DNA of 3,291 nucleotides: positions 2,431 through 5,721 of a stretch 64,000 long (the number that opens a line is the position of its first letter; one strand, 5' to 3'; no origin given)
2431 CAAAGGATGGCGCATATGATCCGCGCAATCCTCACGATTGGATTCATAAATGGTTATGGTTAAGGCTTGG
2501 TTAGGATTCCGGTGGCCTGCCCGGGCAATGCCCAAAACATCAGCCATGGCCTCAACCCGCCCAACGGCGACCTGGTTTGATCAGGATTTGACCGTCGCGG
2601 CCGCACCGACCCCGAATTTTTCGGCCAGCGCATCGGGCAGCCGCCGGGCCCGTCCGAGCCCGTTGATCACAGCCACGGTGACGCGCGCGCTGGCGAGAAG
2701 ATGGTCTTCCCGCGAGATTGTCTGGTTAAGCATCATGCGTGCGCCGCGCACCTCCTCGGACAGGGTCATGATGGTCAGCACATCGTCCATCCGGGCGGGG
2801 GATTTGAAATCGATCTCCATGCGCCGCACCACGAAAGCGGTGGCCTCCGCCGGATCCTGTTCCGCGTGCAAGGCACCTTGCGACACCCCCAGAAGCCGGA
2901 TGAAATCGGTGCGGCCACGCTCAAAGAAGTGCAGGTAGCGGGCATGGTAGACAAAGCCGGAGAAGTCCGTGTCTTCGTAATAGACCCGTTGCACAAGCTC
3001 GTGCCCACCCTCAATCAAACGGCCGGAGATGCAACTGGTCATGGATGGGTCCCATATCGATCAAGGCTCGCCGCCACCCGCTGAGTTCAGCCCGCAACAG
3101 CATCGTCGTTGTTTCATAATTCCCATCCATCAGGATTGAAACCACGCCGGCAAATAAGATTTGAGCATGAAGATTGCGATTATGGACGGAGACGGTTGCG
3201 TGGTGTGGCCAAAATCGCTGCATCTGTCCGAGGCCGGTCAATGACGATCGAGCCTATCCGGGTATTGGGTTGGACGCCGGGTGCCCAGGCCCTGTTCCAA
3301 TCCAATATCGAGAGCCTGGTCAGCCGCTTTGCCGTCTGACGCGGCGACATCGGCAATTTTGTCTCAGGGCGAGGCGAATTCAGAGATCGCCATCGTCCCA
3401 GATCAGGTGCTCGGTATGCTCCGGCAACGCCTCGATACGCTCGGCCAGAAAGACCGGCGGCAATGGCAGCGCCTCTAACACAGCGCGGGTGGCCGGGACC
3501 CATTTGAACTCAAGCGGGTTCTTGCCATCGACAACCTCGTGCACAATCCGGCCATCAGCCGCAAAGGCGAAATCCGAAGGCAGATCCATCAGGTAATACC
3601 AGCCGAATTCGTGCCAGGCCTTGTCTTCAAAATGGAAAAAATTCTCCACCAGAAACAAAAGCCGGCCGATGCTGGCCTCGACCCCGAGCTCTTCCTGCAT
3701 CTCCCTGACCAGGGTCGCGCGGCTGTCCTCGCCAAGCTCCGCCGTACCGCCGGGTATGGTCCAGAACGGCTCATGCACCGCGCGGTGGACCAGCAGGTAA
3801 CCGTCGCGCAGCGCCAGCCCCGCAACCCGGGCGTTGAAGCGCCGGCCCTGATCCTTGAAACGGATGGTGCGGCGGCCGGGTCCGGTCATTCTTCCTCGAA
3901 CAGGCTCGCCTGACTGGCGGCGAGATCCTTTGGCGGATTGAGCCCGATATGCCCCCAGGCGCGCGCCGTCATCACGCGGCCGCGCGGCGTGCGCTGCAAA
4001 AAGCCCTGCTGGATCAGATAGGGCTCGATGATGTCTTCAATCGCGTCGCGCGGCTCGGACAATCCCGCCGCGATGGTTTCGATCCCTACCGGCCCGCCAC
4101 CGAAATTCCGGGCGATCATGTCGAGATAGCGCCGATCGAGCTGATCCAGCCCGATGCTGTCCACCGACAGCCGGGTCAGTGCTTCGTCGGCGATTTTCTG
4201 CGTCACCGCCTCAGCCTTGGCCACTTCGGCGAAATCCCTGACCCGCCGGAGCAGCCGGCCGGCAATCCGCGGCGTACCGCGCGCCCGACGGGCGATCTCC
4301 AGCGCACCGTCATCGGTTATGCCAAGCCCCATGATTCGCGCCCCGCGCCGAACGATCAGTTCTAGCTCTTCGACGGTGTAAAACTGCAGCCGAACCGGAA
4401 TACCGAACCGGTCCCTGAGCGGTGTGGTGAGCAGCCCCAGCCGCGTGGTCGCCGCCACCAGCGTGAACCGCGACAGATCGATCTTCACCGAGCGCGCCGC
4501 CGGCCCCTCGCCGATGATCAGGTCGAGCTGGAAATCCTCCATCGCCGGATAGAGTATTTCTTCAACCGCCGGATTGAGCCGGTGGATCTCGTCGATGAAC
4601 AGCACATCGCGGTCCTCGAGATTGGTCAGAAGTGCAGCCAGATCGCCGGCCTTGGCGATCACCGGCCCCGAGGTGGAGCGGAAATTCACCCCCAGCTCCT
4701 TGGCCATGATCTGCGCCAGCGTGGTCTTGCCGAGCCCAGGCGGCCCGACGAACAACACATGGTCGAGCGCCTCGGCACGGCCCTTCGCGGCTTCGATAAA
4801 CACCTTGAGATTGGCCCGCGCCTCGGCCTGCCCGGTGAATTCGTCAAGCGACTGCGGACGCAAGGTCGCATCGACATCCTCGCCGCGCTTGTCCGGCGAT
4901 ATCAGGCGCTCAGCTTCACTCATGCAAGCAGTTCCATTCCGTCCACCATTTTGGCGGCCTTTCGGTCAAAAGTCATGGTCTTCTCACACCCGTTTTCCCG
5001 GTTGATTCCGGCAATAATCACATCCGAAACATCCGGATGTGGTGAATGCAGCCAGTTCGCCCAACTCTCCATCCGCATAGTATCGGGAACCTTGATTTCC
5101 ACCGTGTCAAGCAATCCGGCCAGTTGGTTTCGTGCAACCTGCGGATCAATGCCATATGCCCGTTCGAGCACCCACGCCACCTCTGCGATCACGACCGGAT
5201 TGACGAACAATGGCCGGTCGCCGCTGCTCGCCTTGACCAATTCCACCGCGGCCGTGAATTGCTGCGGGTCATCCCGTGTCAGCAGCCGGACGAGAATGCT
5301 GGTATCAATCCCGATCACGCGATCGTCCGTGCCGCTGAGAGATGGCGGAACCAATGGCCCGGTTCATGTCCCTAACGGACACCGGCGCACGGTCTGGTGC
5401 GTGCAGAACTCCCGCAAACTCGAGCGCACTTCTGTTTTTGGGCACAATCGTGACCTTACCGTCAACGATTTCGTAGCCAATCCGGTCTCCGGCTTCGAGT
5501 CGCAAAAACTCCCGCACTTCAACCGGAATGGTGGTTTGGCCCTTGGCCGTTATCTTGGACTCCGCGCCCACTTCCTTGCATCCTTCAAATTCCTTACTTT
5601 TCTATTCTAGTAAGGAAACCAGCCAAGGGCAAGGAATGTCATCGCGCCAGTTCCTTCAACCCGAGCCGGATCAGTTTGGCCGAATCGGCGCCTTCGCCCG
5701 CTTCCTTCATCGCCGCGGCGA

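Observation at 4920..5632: AbrB-VapC toxin-antitoxin module wedged between ruvA and ruvB and coupled to the ruvB start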

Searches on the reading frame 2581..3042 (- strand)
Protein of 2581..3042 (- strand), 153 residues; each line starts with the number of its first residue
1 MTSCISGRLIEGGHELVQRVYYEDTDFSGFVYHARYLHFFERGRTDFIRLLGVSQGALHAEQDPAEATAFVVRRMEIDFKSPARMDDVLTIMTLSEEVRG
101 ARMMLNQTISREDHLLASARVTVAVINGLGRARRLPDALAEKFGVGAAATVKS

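Call 3: search_protein_families(library=pfam, proteins=[window:2581-3042:-])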
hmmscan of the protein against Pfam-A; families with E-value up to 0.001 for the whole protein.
window:2581-3042:- (153 aa): 2 families
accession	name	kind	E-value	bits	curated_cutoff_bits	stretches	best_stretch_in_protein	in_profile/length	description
PF13279.12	4HBT_2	-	1e-13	52.3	25.5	1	23-143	4-122/122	Thioesterase-like superfamily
PF03061.28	4HBT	-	4.4e-12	46.6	20.6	1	29-116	2-77/79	Thioesterase superfamily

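Call 4: search_protein_families(library=ncbifam, proteins=[window:2581-3042:-])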
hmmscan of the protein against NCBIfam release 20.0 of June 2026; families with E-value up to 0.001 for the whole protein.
window:2581-3042:- (153 aa): 4 families
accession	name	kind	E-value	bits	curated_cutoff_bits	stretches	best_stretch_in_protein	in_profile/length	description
TIGR02799.1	thio_ybgC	equivalog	1.4e-44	151.4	141.35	1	14-141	1-125/126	tol-pal system-associated acyl-CoA thioesterase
NF008065.0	PRK10800.1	equivalog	3.8e-28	98.3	185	1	19-138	11-127/134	tol-pal system-associated acyl-CoA thioesterase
TIGR00051.1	TIGR00051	subfamily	7.9e-28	97.1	68.7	1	19-125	3-104/117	YbgC/FadM family acyl-CoA thioesterase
NF047424.1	MenI_Staph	exception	1.1e-08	35.1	225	1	21-126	11-111/148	1,4-dihydroxy-2-naphthoyl-CoA hydrolase MenI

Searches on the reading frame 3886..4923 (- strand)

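Call 3: search_protein_families(library=pfam, proteins=[window:3886-4923:-])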
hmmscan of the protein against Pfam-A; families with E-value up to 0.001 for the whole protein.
window:3886-4923:- (345 aa): 12 families
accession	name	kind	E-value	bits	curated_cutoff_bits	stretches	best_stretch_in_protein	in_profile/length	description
PF05496.18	RuvB_N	-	4.4e-79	264.2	27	1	21-179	1-159/159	Holliday junction DNA helicase RuvB P-loop domain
PF17864.7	AAA_lid_4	-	1.3e-30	105.4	27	1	182-255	1-74/74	RuvB AAA lid domain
PF05491.19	RuvB_C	-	3.2e-26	91.5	24.7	1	257-326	2-71/72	RuvB C-terminal winged helix domain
PF00004.35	AAA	-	4.4e-22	79.4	21.2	1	56-178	1-128/131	ATPase family associated with various cellular activities (AAA)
PF07728.20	AAA_5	-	7.8e-10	39.3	22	1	55-173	1-139/139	AAA domain (dynein-related subfamily)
PF06068.19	TIP49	-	2.9e-06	27.2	23.8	1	24-85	20-84/347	TIP49 P-loop domain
PF01078.27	Mg_chelatase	-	3e-06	27.2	20.3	0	26-74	2-43/207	Magnesium chelatase, subunit ChlI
PF07726.17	AAA_3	-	0.00014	22.2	27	0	55-82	1-28/131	ATPase family associated with various cellular activities (AAA)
PF13173.12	AAA_14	-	0.00017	22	27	1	56-127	5-85/129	AAA domain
PF13401.12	AAA_22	-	0.00023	21.9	27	0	56-78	8-30/130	AAA domain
PF03215.21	Rad17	-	0.00027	21.4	23.8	1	55-92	47-84/186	Rad17 P-loop domain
PF07724.20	AAA_2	-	0.00052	20.5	27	0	106-134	77-105/166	AAA domain (Cdc48 subfamily)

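Call 4: search_protein_families(library=ncbifam, proteins=[window:3886-4923:-])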
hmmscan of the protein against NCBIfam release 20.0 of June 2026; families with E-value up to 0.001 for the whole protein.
window:3886-4923:- (345 aa): 37 families (the best 25 are shown)
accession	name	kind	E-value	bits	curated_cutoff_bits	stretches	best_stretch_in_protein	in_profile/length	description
NF000868.0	PRK00080.1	equivalog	9e-155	514.5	282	1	13-330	11-328/330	Holliday junction branch migration DNA helicase RuvB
TIGR00635.1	ruvB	equivalog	7.1e-135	448.9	299.05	1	25-327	2-304/305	Holliday junction branch migration DNA helicase RuvB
NF009883.0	PRK13341.1-4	equivalog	8.9e-16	56.9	668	1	19-136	23-144/729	AAA family ATPase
NF009881.0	PRK13341.1-2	equivalog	2.8e-14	51.9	651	1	16-135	17-140/736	AAA family ATPase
NF009882.0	PRK13341.1-3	equivalog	9.5e-14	50.4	1197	1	19-142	22-151/734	AAA family ATPase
NF001679.0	PRK00440.1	equivalog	5.3e-10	38.9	303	1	21-77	12-63/322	replication factor C small subunit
NF003233.0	PRK04195.2-3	equivalog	2e-08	33.5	471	1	21-77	7-62/504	replication factor C large subunit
NF009067.0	PRK12402.1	equivalog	2.1e-08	33.5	317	1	21-77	9-60/340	replication factor C small subunit 2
NF003230.0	PRK04195.1-6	equivalog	2.1e-08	33.3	441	1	21-79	8-65/494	replication factor C large subunit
NF011523.0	PRK14962.1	equivalog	3.9e-08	32.5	576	1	22-87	9-70/474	DNA polymerase III subunits gamma and tau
NF003229.0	PRK04195.1-5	equivalog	7.1e-08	31.6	280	1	22-80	12-71/413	replication factor C large subunit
NF003226.0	PRK04195.1-1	equivalog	1.4e-07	30.9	588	1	21-79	8-66/405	replication factor C large subunit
TIGR02397.1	dnaX_nterm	equivalog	4.2e-07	29.5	250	1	21-80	8-63/355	DNA polymerase III subunit gamma/tau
TIGR02902.1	spore_lonB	equivalog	2e-06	26.7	723.3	1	20-77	58-110/531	ATP-dependent protease LonB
TIGR01243.1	CDC48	subfamily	2.8e-06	26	802.65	1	54-123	213-290/733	CDC48 family AAA ATPase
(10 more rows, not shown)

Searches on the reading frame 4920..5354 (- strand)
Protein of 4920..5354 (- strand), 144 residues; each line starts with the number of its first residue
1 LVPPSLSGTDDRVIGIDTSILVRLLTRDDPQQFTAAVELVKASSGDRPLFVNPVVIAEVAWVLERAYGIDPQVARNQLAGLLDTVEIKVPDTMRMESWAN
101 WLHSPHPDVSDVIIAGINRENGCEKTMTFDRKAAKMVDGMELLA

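Call 3: search_protein_families(library=pfam, proteins=[window:4920-5354:-])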
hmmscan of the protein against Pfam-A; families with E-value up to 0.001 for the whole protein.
window:4920-5354:- (144 aa): 1 family
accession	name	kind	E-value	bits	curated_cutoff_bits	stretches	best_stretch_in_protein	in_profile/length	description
PF01850.27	PIN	-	3.4e-11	44.2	23.6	1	16-136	3-117/120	PIN domain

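Call 4: search_protein_families(library=ncbifam, proteins=[window:4920-5354:-])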
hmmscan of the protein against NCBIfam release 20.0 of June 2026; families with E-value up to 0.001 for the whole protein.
window:4920-5354:- (144 aa): 0 families

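Call 41: search_protein_families(library=padloc, proteins=[window:4920-5318:-], max_evalue=0.01)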
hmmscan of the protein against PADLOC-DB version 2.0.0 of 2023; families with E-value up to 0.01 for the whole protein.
window:4920-5318:- (132 aa): 0 families

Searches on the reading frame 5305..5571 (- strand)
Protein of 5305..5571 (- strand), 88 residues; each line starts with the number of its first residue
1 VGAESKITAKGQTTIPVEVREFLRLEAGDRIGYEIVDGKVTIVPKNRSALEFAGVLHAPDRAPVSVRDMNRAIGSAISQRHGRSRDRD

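Call 3: search_protein_families(library=pfam, proteins=[window:5305-5571:-])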
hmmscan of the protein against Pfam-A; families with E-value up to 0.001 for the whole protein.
window:5305-5571:- (88 aa): 2 families
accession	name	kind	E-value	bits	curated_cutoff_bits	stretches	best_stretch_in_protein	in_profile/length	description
PF15937.10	PrlF_antitoxin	-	7e-09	36.2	32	1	4-46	1-44/99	prlF antitoxin for toxin YhaV_toxin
PF04014.23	MazE_antitoxin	-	9.2e-08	32.4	24.7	1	6-48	3-46/48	Antidote-toxin recognition MazE, bacterial antitoxin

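Call 4: search_protein_families(library=ncbifam, proteins=[window:5305-5571:-])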
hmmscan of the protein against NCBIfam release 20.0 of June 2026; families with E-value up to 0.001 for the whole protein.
window:5305-5571:- (88 aa): 2 families
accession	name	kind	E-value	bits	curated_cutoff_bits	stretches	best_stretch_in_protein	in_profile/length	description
NF007429.0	PRK09974.1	equivalog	1.9e-10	40.6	125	1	3-46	13-57/114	type II toxin-antitoxin system PrlF family antitoxin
TIGR01439.1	lp_hng_hel_AbrB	domain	6.1e-09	35.5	28.3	1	5-45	2-43/44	transcriptional regulator, AbrB family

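Call 40: search_solved_structures(query=window:5305-5571:-, max_evalue=0.1)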
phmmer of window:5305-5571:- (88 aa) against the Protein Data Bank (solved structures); distinct sequences matched with E-value up to 0.1: 3.
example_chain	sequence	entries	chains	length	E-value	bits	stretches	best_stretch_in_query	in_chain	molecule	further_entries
3qhy_B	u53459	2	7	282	0.0041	20.5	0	10-41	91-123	Beta-lactamase inhibitory protein II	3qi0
9t9p_A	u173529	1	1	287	0.0042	20.5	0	10-41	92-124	Beta-lactamase inhibitory protein II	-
1jtd_B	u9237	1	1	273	0.0043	20.5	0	10-41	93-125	beta-lactamase inhibitor protein II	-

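Call 41: search_protein_families(library=padloc, proteins=[window:5305-5571:-], max_evalue=0.01)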
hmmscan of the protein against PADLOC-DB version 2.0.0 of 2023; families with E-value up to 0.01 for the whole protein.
window:5305-5571:- (88 aa): 0 families
